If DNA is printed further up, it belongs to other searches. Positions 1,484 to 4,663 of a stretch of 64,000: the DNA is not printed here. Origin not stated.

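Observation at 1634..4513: Unusual single-polypeptide fusion of a GshA-like amide ligase domain and an M20 amidohydrolase domain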

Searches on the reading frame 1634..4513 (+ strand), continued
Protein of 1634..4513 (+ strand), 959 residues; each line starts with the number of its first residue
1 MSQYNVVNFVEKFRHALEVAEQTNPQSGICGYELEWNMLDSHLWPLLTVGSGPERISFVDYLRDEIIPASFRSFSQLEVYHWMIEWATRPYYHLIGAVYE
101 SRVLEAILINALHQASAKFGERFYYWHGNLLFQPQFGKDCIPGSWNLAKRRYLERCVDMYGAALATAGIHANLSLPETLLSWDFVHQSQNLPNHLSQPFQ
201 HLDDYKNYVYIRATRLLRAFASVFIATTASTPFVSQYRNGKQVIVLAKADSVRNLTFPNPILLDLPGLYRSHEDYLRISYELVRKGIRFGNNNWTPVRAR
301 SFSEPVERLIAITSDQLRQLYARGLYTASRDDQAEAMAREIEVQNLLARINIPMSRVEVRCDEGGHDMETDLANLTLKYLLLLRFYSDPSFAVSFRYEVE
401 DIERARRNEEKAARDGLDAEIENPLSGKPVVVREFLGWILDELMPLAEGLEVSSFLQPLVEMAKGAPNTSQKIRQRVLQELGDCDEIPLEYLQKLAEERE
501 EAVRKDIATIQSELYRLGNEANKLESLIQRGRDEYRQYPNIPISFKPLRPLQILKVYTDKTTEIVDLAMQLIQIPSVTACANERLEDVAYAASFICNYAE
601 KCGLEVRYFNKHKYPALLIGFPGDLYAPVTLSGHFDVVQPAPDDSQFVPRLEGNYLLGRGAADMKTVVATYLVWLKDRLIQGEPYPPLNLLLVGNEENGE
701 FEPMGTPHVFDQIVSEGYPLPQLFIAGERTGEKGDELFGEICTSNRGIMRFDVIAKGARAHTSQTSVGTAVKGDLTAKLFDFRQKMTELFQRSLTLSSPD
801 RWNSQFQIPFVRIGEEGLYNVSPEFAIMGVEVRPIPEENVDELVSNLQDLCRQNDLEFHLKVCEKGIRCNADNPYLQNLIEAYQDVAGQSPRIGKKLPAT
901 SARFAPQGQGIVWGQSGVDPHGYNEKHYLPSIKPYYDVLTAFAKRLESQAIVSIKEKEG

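Call 49: search_protein_families(library=pfam, proteins=[L070:6174-7583:+, L070:7596-9275:+, L070:9297-10865:+, L070:5050-6051:+, L070:3379-4890:-, L070:10931-15316:+, L070:15323-16510:-, L070:16513-18039:-, L070:2591-3307:-, L070:50-1321:-], max_evalue=0.001)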
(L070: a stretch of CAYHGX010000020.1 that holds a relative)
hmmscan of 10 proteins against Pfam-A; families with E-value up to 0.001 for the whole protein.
L070:6174-7583:+ (469 aa): 1 family
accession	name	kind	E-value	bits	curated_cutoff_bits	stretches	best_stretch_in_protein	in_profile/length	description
PF00155.27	Aminotran_1_2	-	6.6e-11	42.4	19.7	1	111-453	45-354/361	Aminotransferase class I and II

L070:7596-9275:+ (559 aa): 0 families

L070:9297-10865:+ (522 aa): 1 family
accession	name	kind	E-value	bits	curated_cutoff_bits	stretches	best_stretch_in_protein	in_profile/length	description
PF01546.33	Peptidase_M20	-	3.4e-20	73.3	24.6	1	101-518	1-205/206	Peptidase family M20/M25/M40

L070:5050-6051:+ (333 aa): 2 families
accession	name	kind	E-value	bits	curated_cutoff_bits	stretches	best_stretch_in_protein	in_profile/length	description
PF00710.25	Asparaginase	-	1.9e-60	204.2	22.5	1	5-182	1-182/193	Asparaginase, N-terminal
PF17763.6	Asparaginase_C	-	1.3e-31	109.4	34.6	1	207-323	1-114/114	Glutaminase/Asparaginase C-terminal domain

L070:3379-4890:- (503 aa): 3 families
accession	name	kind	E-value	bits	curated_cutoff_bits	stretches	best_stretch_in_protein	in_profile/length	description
PF00932.25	LTD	-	4.9e-18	65.9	34.3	1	35-136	5-105/109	Lamin Tail Domain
PF00963.24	Cohesin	-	7.4e-09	36.4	24.1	1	206-332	3-131/139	Cohesin domain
PF00404.24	Dockerin_1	-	1.6e-07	31.8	22.9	1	444-494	2-53/57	Dockerin type I domain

L070:10931-15316:+ (1461 aa): 1 family
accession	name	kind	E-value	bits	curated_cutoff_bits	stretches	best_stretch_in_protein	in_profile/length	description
PF01841.26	Transglut_core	-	1.3e-07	32.3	23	1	1349-1406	44-107/108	Transglutaminase-like superfamily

L070:15323-16510:- (395 aa): 1 family
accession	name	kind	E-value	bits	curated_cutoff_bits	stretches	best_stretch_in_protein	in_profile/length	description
PF00155.27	Aminotran_1_2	-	1.4e-42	146.7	19.7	1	28-392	3-361/361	Aminotransferase class I and II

L070:16513-18039:- (508 aa): 1 family
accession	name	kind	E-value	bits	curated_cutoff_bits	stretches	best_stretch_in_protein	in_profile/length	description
PF14010.12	PEPcase_2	-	1.6e-133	446.3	25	1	5-508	1-493/493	Phosphoenolpyruvate carboxylase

L070:2591-3307:- (238 aa): 1 family
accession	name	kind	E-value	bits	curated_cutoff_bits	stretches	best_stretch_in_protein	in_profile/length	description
PF00963.24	Cohesin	-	0.00031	21.4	24.1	1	51-153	18-124/139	Cohesin domain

L070:50-1321:- (423 aa): 2 families
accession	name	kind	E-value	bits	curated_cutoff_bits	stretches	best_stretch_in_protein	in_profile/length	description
PF00208.27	ELFV_dehydrog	-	4.6e-72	243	23.4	1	177-417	1-237/241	Glutamate/Leucine/Phenylalanine/Valine dehydrogenase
PF02812.23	ELFV_dehydrog_N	-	4.8e-54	182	25.3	1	31-159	1-129/129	Glu/Leu/Phe/Val dehydrogenase, dimerisation domain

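Call 58: search_protein_families(library=ncbifam, proteins=[L070:15323-16510:-], max_evalue=1e-20)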
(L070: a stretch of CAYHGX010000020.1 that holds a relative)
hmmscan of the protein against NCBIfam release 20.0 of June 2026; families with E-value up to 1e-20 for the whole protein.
L070:15323-16510:- (395 aa): 1 family
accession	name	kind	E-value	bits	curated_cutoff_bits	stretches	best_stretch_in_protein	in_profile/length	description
NF006719.0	PRK09257.1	subfamily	4.6e-84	282.8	377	1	1-393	1-393/397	aromatic amino acid transaminase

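Call 68: search_protein_families(library=ncbifam, proteins=[L025:5753-6697:+, L025:4816-5700:+, L025:3782-4786:+, L025:2256-3392:+, L025:732-1709:+, L025:10918-11373:+, L025:11339-12793:-, L025:12875-13660:+], max_evalue=1e-8)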
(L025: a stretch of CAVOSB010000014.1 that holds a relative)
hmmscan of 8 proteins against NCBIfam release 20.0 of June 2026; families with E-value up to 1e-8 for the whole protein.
L025:5753-6697:+ (314 aa): 7 families
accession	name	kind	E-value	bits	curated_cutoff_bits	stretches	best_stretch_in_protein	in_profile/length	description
TIGR00674.1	dapA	equivalog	3.2e-35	121.4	206.15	1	10-305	2-284/286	4-hydroxy-tetrahydrodipicolinate synthase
TIGR02313.1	HpaI-NOT-DapA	exception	1.5e-25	89.6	396.7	1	8-311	2-293/294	2,4-dihydroxyhept-2-ene-1,7-dioic acid aldolase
NF003164.0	PRK04147.1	equivalog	1.3e-24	87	281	1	5-307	2-290/294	N-acetylneuraminate lyase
NF002958.0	PRK03620.1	subfamily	1.1e-23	83.6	278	1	6-199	10-192/307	5-dehydro-4-deoxyglucarate dehydratase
TIGR00683.1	nanA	equivalog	7.3e-22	78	382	1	7-290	1-271/293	N-acetylneuraminate lyase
TIGR03249.1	KdgD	equivalog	2.5e-18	66.2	373.95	1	5-186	7-181/299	5-dehydro-4-deoxyglucarate dehydratase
NF040954.1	Arch_KDGaldase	equivalog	6.6e-16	58.5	390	1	10-304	3-278/288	bifunctional 2-dehydro-3-deoxy-phosphogluconate/2-dehydro-3-deoxy-6-phosphogalactonate aldolase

L025:4816-5700:+ (294 aa): 2 families
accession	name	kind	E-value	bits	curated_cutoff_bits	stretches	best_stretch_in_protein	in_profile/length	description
NF009688.0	PRK13209.1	subfamily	3.2e-12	46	317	1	100-268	88-255/286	L-ribulose-5-phosphate 3-epimerase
NF009689.0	PRK13210.1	subfamily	5.9e-12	45.3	200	1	104-287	88-279/286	L-ribulose-5-phosphate 3-epimerase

L025:3782-4786:+ (334 aa): 17 families
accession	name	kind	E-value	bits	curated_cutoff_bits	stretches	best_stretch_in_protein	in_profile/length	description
NF047341.1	lactose_RbsR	equivalog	5.9e-57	193.4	382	1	3-332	3-330/331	ribose utilization transcriptional repressor RbsR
TIGR01481.1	ccpA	equivalog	2.1e-56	191.8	442.35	1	2-330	2-329/330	catabolite control protein A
NF008269.0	PRK11041.1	equivalog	2.2e-51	174.9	436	1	3-331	10-338/342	DNA-binding transcriptional regulator CytR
NF007743.0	PRK10423.1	equivalog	4.4e-48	164.1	531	1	4-329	3-329/330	ribose operon transcriptional repressor RbsR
NF007075.0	PRK09526.1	subfamily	3.7e-45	154.4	340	1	2-333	5-334/358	LacI family DNA-binding transcriptional regulator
NF007979.0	PRK10703.1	equivalog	5.4e-44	150.7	501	1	4-309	3-308/341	HTH-type transcriptional repressor PurR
NF051853.1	TransRegUriRCory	equivalog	2.9e-41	141.6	550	1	4-329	2-323/327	transcriptional regulator UriR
NF052440.1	TransRegGNTRPSEAE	equivalog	6.1e-39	134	400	1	3-330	6-333/333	HTH-type transcriptional regulator GntR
NF008002.0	PRK10727.1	equivalog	1.8e-36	126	557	1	4-305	3-302/341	HTH-type transcriptional regulator GalR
NF007706.0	PRK10401.1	equivalog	1.2e-35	123.4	555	1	3-304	2-301/346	HTH-type transcriptional regulator GalS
NF047913.1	TransRegIdnR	equivalog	4.9e-32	111.5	500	1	3-308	6-307/331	DNA-binding transcriptional regulator IdnR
TIGR02417.1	fruct_sucro_rep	subfamily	2.3e-31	109.3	389.55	1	4-301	1-298/327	D-fructose-responsive transcription factor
NF008452.0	PRK11303.1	equivalog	1.6e-30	106.4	385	1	4-287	2-283/332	catabolite repressor/activator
NF007449.0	PRK10014.1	subfamily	2.3e-29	102.5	310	1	3-327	7-341/342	Mal regulon transcriptional regulator MalI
NF011563.0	PRK14987.1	equivalog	1.7e-22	80.1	433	1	5-308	8-307/331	gluconate operon transcriptional repressor GntR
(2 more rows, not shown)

L025:2256-3392:+ (378 aa): 9 families
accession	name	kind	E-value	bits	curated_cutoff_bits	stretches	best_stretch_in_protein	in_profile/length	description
TIGR01730.1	RND_mfp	subfamily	1.4e-25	89.9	94.9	1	238-377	108-244/322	efflux RND transporter periplasmic adaptor subunit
NF002939.0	PRK03598.1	equivalog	5.1e-21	75.2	393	1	211-377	151-325/332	secretion protein HlyD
TIGR00998.1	8a0101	subfamily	1.7e-20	73.3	390.8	1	62-342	48-282/334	EmrA/EmrK family multidrug efflux transporter periplasmic adaptor subunit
TIGR03794.1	NHLM_micro_HlyD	equivalog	2.3e-16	59.7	156.2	1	62-301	64-289/421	NHLP bacteriocin system secretion protein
NF007785.0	PRK10476.1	equivalog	5e-15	55.2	376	1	156-351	103-295/347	multidrug transporter subunit MdtN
TIGR02971.1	heterocyst_DevB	subfamily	2.1e-14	53.7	129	1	46-345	2-282/327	ABC exporter membrane fusion protein, DevB family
TIGR00999.1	8a0102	subfamily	1.2e-13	50.9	319.3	1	179-377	12-201/271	CzcB/NccB family metal efflux transporter periplasmic adaptor subunit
TIGR01843.1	type_I_hlyD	subfamily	1.8e-10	40.3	208.65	1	42-360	28-372/422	HlyD family type I secretion periplasmic adaptor subunit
NF008606.0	PRK11578.1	equivalog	9e-10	38.2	342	1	229-376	143-297/371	macrolide transporter subunit MacA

L025:732-1709:+ (325 aa): 0 families

L025:10918-11373:+ (151 aa): 0 families

L025:11339-12793:- (484 aa): 11 families
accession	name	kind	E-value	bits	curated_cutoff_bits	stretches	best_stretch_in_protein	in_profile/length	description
TIGR00928.1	purB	equivalog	2.3e-100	336.4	326.2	1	24-446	3-417/436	adenylosuccinate lyase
NF006500.1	PRK08937.2-4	subfamily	2.3e-46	158.5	626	1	25-446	13-424/448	adenylosuccinate lyase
NF052536.2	CoM_syn_XcbD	exception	9.1e-42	143.3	600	1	26-446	14-424/443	3-sulfopropionylcysteine synthase XcbD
NF006554.0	PRK09053.1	equivalog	3.3e-37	128.4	595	1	26-446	13-426/453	3-carboxy-cis,cis-muconate cycloisomerase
TIGR02426.1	protocat_pcaB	equivalog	1.3e-34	119.6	355.75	1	49-317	29-291/338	3-carboxy-cis,cis-muconate cycloisomerase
NF006764.0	PRK09285.1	equivalog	5.9e-26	90.9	446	1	65-376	66-378/456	adenylosuccinate lyase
NF004631.0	PRK05975.1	equivalog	3.4e-24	85.5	371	1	51-316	40-297/352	3-carboxy-cis,cis-muconate cycloisomerase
NF052556.1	NtrsucLyaStm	equivalog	1.4e-21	76.9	650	1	93-447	94-446/466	nitrosuccinate lyase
NF008909.0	PRK12273.1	subfamily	6.7e-14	51.6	510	1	129-307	156-335/474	aspartate ammonia-lyase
TIGR00979.1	fumC_II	equivalog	7.1e-13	48.1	664.75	1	134-310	156-333/458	class II fumarate hydratase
NF002563.0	PRK02186.1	subfamily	1e-11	43.9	625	1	107-378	507-770/890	argininosuccinate lyase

L025:12875-13660:+ (261 aa): 148 families (the best 25 are shown)
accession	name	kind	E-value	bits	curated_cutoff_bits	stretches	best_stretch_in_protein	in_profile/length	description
NF006019.0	PRK08159.1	equivalog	3e-96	321.7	452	1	2-256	6-260/272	enoyl-ACP reductase FabI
NF006266.0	PRK08415.1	equivalog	3.8e-94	315.1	441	1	3-257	2-256/274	enoyl-ACP reductase FabI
NF006369.1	PRK08594.1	equivalog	3e-93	311.9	370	1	3-253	3-255/256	enoyl-ACP reductase FabI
NF005615.0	PRK07370.1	equivalog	6.9e-91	304.1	391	1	4-255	5-259/259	enoyl-ACP reductase FabI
NF005078.0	PRK06505.1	equivalog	1e-90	303.6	446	1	2-255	3-256/271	enoyl-ACP reductase FabI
NF005422.0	PRK06997.1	equivalog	7e-88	294.4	440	1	1-254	1-255/262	enoyl-ACP reductase FabI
NF005717.0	PRK07533.1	equivalog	8.4e-88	294.4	337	1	3-253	8-258/259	enoyl-ACP reductase FabI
NF005938.0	PRK07984.1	equivalog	4.4e-83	278.5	477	1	1-255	1-256/262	enoyl-ACP reductase FabI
NF005145.0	PRK06603.1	equivalog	1.6e-82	276.9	456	1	2-254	4-256/260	enoyl-ACP reductase FabI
NF004748.0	PRK06079.1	equivalog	1.8e-80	269.8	362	1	2-250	3-249/252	enoyl-ACP reductase FabI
NF006428.0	PRK08690.1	equivalog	6.5e-77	258.3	462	1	1-253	1-255/261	enoyl-ACP reductase FabI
NF005908.0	PRK07889.1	equivalog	3.1e-61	207.3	299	1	1-254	2-255/256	enoyl-ACP reductase FabI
NF004957.0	PRK06300.1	equivalog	4.5e-43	147.6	356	1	70-256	105-291/299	enoyl-[acyl-carrier-protein] reductase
NF040631.2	InhA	exception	4.8e-43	147.6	430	1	2-249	1-257/257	NADH-dependent enoyl-ACP reductase InhA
NF005559.1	PRK07231.1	subfamily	1.4e-31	109.9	215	1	4-250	2-247/249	glucose 1-dehydrogenase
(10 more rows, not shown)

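Call 78: search_protein_families(library=pfam, proteins=[L036:5797-6627:+, L036:5072-5515:+, L041:3745-6435:+, L036:3086-4324:+, L049:2042-2962:+, L049:2964-3761:+], max_evalue=0.01)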
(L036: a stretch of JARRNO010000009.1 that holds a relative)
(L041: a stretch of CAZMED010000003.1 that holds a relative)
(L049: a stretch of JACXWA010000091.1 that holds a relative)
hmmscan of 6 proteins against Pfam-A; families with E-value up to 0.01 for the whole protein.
L036:5797-6627:+ (276 aa): 4 families
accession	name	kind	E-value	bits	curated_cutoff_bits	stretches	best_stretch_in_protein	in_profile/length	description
PF12697.13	Abhydrolase_6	-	5.9e-19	70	26.3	1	6-237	1-209/217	Alpha/beta hydrolase family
PF06821.19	Ser_hydrolase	-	7.1e-10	39.5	22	1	52-103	39-95/172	Serine hydrolase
PF00561.26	Abhydrolase_1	-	1.1e-07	32.2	25.8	1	6-98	3-102/245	alpha/beta hydrolase fold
PF12146.15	Hydrolase_4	-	1.1e-07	31.8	27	1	6-116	7-130/239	Serine aminopeptidase, S33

L036:5072-5515:+ (147 aa): 0 families

L041:3745-6435:+ (896 aa): 10 families
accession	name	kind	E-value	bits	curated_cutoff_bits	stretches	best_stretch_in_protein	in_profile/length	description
PF17191.10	RecG_wedge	-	1.8e-24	86.6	23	1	217-374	7-162/162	RecG wedge domain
PF00270.35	DEAD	-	5.1e-21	75.6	26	1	500-637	18-163/167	DEAD/DEAH box helicase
PF00271.37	Helicase_C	-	7.7e-20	71.6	23.5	1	679-789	7-108/110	Helicase conserved C-terminal domain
PF19833.4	RecG_dom3_C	-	9.1e-11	42.1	26.8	1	819-870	2-54/87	ATP-dependent DNA helicase RecG, domain 3, C-terminal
PF04851.21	ResIII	-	3.2e-09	37.3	22.5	1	477-633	5-162/164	Type III restriction enzyme, res subunit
PF01336.31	tRNA_anti-codon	-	2e-07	31.2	27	1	264-340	1-74/75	OB-fold nucleic acid binding domain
PF22590.2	Cas3-like_C_2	-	0.00013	22.7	27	1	713-791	22-105/106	CRISPR-associated nuclease/helicase Cas3, C-terminal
PF14520.12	HHH_5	-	0.00024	21.9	27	1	210-238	2-30/57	Helix-hairpin-helix domain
PF21176.3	RecR_HhH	-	0.00048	20.3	27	1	210-224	6-20/45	RecR, helix-hairpin-helix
PF00633.29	HHH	-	0.0097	16.2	24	0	210-226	11-27/30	Helix-hairpin-helix motif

L036:3086-4324:+ (412 aa): 6 families
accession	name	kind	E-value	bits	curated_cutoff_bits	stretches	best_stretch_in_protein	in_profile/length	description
PF16363.11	GDP_Man_Dehyd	-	1.6e-78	264.9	27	1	90-381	26-332/332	GDP-mannose 4,6 dehydratase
PF01370.27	Epimerase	-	1.2e-58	198.8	20.9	1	84-309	19-240/240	NAD dependent epimerase/dehydratase family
PF04321.23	RmlD_sub_bind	-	8.8e-12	45.1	27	1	122-271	35-173/287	RmlD substrate binding domain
PF02719.21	Polysacc_synt_2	-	6.1e-11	42.5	20.2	1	118-350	57-266/293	Polysaccharide biosynthesis protein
PF01073.25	3Beta_HSD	-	1.4e-09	37.8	22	1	117-286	47-218/280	3-beta hydroxysteroid dehydrogenase/isomerase family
PF07993.18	NAD_binding_4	-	7.6e-08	32.3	20.1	1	112-244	58-204/258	Male sterility protein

L049:2042-2962:+ (306 aa): 2 families
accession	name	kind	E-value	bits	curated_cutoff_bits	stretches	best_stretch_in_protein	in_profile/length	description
PF17676.7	Peptidase_S66C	-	6.4e-33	114.4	23.7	1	182-296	1-120/120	LD-carboxypeptidase C-terminal domain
PF02016.21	Peptidase_S66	-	1.6e-23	83.6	25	1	24-138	1-121/121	LD-carboxypeptidase N-terminal domain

L049:2964-3761:+ (265 aa): 2 families
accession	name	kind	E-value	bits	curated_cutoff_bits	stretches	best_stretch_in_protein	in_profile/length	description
PF00027.35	cNMP_binding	-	1.7e-21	76.4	27.5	1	21-107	2-88/89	Cyclic nucleotide-binding domain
PF00498.31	FHA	-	1.8e-11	44.8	20.7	1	178-254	2-67/67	FHA domain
